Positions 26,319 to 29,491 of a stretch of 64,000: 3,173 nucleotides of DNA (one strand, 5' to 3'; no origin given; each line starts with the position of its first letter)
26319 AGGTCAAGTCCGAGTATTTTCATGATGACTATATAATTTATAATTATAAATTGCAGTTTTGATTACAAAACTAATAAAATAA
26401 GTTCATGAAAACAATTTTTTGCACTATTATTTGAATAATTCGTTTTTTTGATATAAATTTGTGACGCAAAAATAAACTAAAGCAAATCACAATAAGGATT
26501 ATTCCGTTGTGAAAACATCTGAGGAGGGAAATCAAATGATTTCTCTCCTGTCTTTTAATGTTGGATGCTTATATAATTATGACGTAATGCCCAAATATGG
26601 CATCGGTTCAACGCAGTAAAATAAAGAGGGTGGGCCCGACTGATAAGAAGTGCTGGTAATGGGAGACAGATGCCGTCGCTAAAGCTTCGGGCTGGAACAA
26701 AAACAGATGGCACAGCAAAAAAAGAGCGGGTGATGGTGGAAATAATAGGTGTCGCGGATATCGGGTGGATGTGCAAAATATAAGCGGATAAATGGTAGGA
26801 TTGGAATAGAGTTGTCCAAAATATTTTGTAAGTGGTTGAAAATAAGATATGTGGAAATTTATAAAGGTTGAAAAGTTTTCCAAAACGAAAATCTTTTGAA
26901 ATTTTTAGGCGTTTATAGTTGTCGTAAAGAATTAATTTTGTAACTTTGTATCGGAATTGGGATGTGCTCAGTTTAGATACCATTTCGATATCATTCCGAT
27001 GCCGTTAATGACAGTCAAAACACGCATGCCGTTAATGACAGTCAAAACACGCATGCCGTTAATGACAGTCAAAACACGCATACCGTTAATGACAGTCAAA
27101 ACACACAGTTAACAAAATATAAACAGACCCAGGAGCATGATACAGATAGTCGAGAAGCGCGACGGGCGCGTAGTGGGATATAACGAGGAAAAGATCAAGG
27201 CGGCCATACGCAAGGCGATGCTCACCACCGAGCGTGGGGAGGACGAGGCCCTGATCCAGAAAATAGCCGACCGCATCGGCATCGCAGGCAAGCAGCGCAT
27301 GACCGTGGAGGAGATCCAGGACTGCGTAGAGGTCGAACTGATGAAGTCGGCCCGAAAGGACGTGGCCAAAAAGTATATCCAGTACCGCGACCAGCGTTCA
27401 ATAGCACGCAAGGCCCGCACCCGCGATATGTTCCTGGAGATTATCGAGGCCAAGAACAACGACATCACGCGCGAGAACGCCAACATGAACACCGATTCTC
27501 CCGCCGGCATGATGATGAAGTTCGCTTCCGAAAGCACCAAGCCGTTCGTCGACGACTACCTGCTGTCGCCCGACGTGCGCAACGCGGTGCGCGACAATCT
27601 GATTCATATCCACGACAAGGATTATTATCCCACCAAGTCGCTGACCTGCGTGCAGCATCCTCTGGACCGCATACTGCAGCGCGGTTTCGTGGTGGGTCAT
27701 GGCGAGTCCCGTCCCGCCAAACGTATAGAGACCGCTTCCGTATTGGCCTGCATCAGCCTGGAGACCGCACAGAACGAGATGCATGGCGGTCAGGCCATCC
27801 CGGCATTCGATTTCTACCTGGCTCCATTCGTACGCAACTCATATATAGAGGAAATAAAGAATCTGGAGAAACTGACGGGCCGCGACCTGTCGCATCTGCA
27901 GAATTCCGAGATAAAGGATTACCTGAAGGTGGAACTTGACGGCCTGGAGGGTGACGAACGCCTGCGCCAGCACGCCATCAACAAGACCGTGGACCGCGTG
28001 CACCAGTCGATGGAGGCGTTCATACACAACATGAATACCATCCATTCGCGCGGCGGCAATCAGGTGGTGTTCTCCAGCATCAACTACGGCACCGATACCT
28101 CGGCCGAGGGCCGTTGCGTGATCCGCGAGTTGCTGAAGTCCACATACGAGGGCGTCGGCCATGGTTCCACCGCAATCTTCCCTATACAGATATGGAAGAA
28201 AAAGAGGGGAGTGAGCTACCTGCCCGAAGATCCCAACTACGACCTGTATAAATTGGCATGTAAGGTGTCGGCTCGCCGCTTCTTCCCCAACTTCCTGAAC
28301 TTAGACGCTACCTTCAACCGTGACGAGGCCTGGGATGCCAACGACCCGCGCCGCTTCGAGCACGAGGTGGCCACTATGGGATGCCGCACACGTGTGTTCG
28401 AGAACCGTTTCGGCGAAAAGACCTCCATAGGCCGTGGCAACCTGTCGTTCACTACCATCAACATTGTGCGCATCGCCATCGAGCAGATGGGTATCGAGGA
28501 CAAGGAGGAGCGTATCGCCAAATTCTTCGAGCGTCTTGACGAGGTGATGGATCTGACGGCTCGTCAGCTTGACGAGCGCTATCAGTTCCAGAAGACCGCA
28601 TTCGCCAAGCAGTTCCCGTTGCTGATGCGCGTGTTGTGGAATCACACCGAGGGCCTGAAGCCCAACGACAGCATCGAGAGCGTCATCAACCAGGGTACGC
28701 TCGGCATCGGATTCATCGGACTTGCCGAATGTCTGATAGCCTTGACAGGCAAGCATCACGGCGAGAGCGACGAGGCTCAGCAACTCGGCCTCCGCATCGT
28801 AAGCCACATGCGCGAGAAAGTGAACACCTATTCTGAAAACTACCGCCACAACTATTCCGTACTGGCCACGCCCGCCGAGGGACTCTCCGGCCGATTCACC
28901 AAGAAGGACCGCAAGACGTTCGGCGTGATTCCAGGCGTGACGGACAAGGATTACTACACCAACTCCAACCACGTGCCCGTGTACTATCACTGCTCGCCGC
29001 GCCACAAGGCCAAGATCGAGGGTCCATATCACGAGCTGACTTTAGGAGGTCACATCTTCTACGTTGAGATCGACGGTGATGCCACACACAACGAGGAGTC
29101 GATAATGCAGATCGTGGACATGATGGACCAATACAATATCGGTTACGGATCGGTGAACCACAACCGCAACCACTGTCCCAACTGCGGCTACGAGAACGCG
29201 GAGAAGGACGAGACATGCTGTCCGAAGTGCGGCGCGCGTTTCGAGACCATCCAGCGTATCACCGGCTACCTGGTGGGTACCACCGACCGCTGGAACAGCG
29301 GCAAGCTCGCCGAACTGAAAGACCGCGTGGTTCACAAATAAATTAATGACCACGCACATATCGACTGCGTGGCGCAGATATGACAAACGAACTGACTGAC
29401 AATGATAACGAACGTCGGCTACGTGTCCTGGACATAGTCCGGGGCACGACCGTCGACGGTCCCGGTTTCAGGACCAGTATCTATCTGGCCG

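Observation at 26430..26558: Predicted tracrRNA divergent from cas9, with its own Bacteroidetes-type promoter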

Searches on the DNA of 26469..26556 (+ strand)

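Call 38: build_rna_model(alignment_id=A3, structure=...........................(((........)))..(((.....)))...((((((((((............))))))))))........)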
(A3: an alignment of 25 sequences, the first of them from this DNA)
Model R1 built from alignment A3 (25 sequences, 97 columns); structure: as given.
model positions 85; base pairs 16; branch points 2; effective number of sequences 2.56; information 0.668 bits per position. Calibrated on 0.2 Mb of random sequence (short: E-values are rough).
structure used (alignment columns):
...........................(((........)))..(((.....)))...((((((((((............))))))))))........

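Call 39: search_with_rna_model(model_id=R1, sources=[window, L001, L002, L003, L004, L005, L006, L007, L008, L009, L010, L011, L012, L013, L014, L015, L016, L017, L018, L019, L020, L021, L022, L023, L024, L025, L026, L027, L028, L029, L030, L031, L032, L033, L034, L035, L036, L037, L038, L039, L040, L041, L042, L043, L044, L045, L046, L047, L048, L049, L050, L051, L052, L053, L054, L055, L056, L057, L058, L059, L060, L061, L062, L063, L064, L065, L066, L067, L068, L069, L070, L071, L072, L073, L074, L075, L076, L077, L078, L079, L080, L081, L082, L083], max_evalue=0.01, make_alignment=true)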
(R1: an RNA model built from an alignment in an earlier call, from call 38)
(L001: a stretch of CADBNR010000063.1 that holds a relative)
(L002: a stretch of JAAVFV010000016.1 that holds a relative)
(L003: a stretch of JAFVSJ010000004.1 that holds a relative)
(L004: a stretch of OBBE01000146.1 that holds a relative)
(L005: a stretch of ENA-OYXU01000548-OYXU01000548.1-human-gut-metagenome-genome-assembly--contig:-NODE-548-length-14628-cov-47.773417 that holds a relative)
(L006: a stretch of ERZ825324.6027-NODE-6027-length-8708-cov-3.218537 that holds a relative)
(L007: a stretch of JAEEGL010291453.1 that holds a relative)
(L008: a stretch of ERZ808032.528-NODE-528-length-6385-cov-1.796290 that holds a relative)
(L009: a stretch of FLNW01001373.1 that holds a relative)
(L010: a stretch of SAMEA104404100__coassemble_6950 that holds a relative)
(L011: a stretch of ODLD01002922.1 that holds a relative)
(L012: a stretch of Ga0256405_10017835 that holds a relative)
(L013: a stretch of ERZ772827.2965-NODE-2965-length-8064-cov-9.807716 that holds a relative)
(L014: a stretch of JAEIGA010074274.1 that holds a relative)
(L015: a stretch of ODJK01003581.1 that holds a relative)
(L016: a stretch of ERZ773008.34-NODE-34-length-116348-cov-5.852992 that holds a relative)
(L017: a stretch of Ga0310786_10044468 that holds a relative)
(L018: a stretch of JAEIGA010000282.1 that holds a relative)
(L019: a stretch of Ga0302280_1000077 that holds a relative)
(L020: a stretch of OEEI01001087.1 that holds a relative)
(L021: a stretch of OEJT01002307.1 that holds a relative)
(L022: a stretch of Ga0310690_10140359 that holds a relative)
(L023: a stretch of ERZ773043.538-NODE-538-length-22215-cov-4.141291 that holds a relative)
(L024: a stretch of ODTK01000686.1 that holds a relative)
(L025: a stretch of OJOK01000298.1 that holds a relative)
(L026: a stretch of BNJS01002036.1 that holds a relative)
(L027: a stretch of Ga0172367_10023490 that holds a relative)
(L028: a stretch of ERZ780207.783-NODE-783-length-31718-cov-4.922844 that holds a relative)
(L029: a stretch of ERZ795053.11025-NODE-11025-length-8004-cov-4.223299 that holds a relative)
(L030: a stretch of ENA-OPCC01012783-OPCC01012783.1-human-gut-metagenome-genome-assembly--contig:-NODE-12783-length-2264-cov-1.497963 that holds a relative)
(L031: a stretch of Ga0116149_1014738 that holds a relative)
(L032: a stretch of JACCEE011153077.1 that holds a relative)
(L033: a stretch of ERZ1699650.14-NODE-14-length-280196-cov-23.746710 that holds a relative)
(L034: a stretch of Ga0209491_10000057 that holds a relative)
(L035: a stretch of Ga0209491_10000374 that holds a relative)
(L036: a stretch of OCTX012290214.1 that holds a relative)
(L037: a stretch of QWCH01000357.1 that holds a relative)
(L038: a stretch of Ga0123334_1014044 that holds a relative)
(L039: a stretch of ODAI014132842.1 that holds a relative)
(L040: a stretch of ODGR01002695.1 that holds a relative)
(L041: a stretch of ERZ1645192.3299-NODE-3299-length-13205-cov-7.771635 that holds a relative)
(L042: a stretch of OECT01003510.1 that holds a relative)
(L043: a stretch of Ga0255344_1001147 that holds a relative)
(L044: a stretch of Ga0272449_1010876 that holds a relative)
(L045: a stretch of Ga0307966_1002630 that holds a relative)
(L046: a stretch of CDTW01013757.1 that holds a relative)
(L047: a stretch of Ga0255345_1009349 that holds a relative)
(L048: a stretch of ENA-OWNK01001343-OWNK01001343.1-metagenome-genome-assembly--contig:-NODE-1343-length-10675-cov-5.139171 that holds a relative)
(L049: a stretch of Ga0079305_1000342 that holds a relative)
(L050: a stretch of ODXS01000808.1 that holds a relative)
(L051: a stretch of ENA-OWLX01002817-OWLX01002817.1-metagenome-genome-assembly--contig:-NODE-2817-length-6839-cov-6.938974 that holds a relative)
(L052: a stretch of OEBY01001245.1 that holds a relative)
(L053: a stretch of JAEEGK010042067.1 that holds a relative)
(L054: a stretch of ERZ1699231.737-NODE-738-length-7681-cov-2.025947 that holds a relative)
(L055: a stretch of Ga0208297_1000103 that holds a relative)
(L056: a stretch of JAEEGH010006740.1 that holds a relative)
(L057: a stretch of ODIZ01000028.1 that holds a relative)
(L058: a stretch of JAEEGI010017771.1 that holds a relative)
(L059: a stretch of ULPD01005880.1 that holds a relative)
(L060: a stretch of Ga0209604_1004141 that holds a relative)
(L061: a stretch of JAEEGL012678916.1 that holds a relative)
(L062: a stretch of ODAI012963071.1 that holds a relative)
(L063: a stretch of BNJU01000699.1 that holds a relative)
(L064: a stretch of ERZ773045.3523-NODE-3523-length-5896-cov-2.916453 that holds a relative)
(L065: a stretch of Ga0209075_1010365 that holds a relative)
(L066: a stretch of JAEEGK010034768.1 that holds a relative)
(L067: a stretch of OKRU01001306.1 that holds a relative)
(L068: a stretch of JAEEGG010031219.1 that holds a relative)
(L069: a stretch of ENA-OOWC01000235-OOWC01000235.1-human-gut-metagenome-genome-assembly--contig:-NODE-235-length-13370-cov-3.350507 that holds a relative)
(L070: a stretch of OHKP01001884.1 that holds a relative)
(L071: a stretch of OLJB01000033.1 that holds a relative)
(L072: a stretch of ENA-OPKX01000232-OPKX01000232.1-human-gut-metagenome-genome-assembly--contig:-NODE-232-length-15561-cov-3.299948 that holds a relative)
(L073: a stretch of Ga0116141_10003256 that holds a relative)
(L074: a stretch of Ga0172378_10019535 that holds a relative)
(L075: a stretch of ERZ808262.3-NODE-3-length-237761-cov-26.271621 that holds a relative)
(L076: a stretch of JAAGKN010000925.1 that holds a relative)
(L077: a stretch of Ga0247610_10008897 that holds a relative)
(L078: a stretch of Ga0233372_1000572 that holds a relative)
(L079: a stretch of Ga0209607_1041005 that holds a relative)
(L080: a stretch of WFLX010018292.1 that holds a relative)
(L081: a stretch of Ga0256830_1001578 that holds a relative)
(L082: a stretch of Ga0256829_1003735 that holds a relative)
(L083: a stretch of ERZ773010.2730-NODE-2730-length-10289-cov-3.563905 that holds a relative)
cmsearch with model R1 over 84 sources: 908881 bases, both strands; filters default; matches with E-value up to 0.01: 73.
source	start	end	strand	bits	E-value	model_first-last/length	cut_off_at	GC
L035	5810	5894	-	97.6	3.8e-17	1-85/85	no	0.31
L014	497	577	-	92.9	3.5e-16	1-85/85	no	0.35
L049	5817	5901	-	92.8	3.7e-16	1-85/85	no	0.44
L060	2533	2612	-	91.7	6.2e-16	1-85/85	no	0.34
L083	5861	5941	-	90.5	1.1e-15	1-85/85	no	0.41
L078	1839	1921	-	90.2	1.3e-15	1-85/85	no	0.39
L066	319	399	-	89.9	1.5e-15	1-85/85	no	0.4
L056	5664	5744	-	89.7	1.6e-15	1-85/85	no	0.41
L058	3938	4018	-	89.7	1.6e-15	1-85/85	no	0.41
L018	5821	5909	-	89.6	1.7e-15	1-85/85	no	0.25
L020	5449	5531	-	89.6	1.7e-15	1-85/85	no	0.4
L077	5843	5923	-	89.5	1.8e-15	1-85/85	no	0.36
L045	5681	5766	-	89.4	1.9e-15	1-85/85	no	0.37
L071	5838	5918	-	88.9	2.4e-15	1-85/85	no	0.38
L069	776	860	-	88.7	2.6e-15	1-85/85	no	0.4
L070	111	195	-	88.7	2.6e-15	1-85/85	no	0.4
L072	5793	5877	-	88.7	2.6e-15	1-85/85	no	0.4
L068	1569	1649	-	87.8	4e-15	1-85/85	no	0.41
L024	5856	5942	-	87.8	4e-15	1-85/85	no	0.41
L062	2183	2266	-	87.2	5.4e-15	1-85/85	no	0.36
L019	5883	5959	-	87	5.9e-15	1-85/85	no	0.36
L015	645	727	-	86.4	7.8e-15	1-85/85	no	0.41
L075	5804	5888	-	85.9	1e-14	1-85/85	no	0.42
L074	30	118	-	85.7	1.1e-14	1-85/85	no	0.33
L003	5840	5917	-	85.4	1.3e-14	1-85/85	no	0.35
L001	5786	5872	-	84.2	2.2e-14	1-85/85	no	0.33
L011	317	399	-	84.2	2.2e-14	1-85/85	no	0.42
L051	2050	2126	-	83.3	3.4e-14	1-85/85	no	0.38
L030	339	425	-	82.7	4.6e-14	1-85/85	no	0.4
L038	50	126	-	82.5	5.1e-14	1-85/85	no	0.39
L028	5861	5945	-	82.4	5.3e-14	1-85/85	no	0.36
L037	5828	5904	-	82.3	5.5e-14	1-85/85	no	0.4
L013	1042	1127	-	80.6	1.3e-13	1-85/85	no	0.42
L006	3687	3771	-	80.4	1.4e-13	1-85/85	no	0.38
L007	5879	5959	-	80.2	1.5e-13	1-85/85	no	0.42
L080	2214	2298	-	79.2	2.5e-13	1-85/85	no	0.36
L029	3361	3439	-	79.1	2.5e-13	1-85/85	no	0.41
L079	545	623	-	79.1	2.5e-13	1-85/85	no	0.41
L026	5684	5767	-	79.1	2.6e-13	1-85/85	no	0.39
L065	450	533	-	77.9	4.6e-13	1-85/85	no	0.35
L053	598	684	-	77.3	5.9e-13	1-85/85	no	0.43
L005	5811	5894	-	76.9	7.1e-13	1-85/85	no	0.37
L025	5811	5894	-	76.9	7.1e-13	1-85/85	no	0.37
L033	5827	5915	-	76.5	8.9e-13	1-85/85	no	0.35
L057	1013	1098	-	74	2.9e-12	1-85/85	no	0.38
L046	5823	5907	-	73.2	4.3e-12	1-85/85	no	0.35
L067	5820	5908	-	72.7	5.5e-12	1-85/85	no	0.37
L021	4047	4144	-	72.6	5.8e-12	1-85/85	no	0.46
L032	464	543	-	72.2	6.7e-12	1-85/85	no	0.36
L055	5823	5907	-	71.1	1.2e-11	1-85/85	no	0.41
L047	147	235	-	70.2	1.7e-11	1-85/85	no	0.35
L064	268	353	-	70.2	1.8e-11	1-85/85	no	0.36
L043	5819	5906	-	69.6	2.3e-11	1-85/85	no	0.34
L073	5819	5906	-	69.6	2.3e-11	1-85/85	no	0.34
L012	7337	7417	+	68.5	4e-11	1-85/85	no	0.4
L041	5869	5956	-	68.1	4.8e-11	1-85/85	no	0.4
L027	446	523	-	68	5.1e-11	1-85/85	no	0.4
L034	1501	1598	-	67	8.2e-11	1-85/85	no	0.32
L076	5800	5887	-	67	8.3e-11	1-85/85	no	0.38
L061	51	138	-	66.6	1e-10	1-85/85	no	0.4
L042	102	187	-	65.9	1.4e-10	1-85/85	no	0.36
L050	5799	5884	-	65.9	1.4e-10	1-85/85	no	0.36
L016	5844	5944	-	65.3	1.8e-10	1-85/85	no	0.48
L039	2996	3084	-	64.1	3.3e-10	1-85/85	no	0.42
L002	5779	5865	-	63.2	5.1e-10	1-85/85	no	0.4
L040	1909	1993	-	62.6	6.8e-10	1-85/85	no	0.34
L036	5856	5945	-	58.9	3.9e-09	1-85/85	no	0.34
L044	3662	3737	-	58.8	4.1e-09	1-85/85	no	0.43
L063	5799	5883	-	58.4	5.1e-09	1-85/85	no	0.35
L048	4603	4687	-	55.2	2.3e-08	1-85/85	no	0.33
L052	5798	5882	-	54.9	2.6e-08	1-85/85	no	0.35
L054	883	967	-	54.9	2.6e-08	1-85/85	no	0.35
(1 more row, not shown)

Alignment A4: 73 matches aligned to the model, 134 columns, each read 5' to 3' on its own strand. Consensus structure (alignment columns), stored with it:
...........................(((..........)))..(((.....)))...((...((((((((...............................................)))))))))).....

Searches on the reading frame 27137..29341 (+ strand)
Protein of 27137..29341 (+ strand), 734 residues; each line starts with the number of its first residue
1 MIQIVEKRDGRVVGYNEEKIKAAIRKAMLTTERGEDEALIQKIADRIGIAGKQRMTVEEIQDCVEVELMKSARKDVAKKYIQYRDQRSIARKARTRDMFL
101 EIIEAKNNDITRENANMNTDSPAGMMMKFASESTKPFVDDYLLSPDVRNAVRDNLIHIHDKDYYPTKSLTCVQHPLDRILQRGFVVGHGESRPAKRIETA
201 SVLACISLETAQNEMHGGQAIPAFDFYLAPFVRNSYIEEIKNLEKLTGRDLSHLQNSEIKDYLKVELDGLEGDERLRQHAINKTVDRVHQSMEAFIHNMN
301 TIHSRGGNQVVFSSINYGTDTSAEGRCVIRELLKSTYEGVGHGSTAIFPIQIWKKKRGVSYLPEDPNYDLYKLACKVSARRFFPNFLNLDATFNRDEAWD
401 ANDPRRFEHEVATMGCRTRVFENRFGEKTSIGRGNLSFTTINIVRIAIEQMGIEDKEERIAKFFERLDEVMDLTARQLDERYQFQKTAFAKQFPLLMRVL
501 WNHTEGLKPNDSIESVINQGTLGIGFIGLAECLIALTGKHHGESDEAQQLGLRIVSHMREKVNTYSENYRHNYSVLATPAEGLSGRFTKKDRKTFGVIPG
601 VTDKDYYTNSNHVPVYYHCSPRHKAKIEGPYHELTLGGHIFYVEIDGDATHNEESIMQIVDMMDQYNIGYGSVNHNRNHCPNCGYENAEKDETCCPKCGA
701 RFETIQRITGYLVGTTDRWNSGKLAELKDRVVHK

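Call 12: search_protein_families(library=ncbifam, proteins=[window:27137-29341:+])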
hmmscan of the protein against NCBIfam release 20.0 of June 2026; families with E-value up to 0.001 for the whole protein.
window:27137-29341:+ (734 aa): 13 families
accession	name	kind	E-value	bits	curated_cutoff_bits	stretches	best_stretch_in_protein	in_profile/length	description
NF005497.0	PRK07111.1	equivalog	1.1e-301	1002.7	764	1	1-734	1-744/746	anaerobic ribonucleoside triphosphate reductase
NF011292.0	PRK14704.1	equivalog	1.1e-225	750.9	736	1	93-734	9-618/618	anaerobic ribonucleoside triphosphate reductase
TIGR02487.1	NrdD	equivalog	5.1e-181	603.1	326.35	1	113-733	2-581/581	anaerobic ribonucleoside-triphosphate reductase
NF006732.0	PRK09263.1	equivalog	5e-133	445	657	1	4-733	4-705/712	anaerobic ribonucleoside-triphosphate reductase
NF006126.0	PRK08270.1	equivalog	1.1e-79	268.5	548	2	333-732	312-680/684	ribonucleoside triphosphate reductase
NF006358.0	PRK08579.1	equivalog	3e-30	105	585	2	434-731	333-620/624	anaerobic ribonucleoside triphosphate reductase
NF006127.0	PRK08271.1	equivalog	1.3e-20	73.4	545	1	414-732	327-626/631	anaerobic ribonucleoside-triphosphate reductase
TIGR02827.1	RNR_anaer_Bdell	equivalog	9.1e-16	57.5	568.3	1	422-716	309-581/596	anaerobic ribonucleoside-triphosphate reductase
NF005010.0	PRK06406.1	subfamily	8.1e-15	54.1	1125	1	1-94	3-102/771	vitamin B12-dependent ribonucleotide reductase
NF009028.0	PRK12364.1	equivalog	4.9e-13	48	1377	1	5-104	3-107/842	ribonucleoside-diphosphate reductase subunit alpha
NF005544.0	PRK07207.1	equivalog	5.6e-12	44.3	965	1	5-98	36-141/965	ribonucleoside-diphosphate reductase subunit alpha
NF006207.0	PRK08332.1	equivalog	1.3e-10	39.2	2400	1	3-96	4-101/1684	vitamin B12-dependent ribonucleotide reductase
NF009029.0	PRK12365.1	equivalog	3.3e-10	38.6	1350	1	5-111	120-239/1046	ribonucleoside-diphosphate reductase subunit alpha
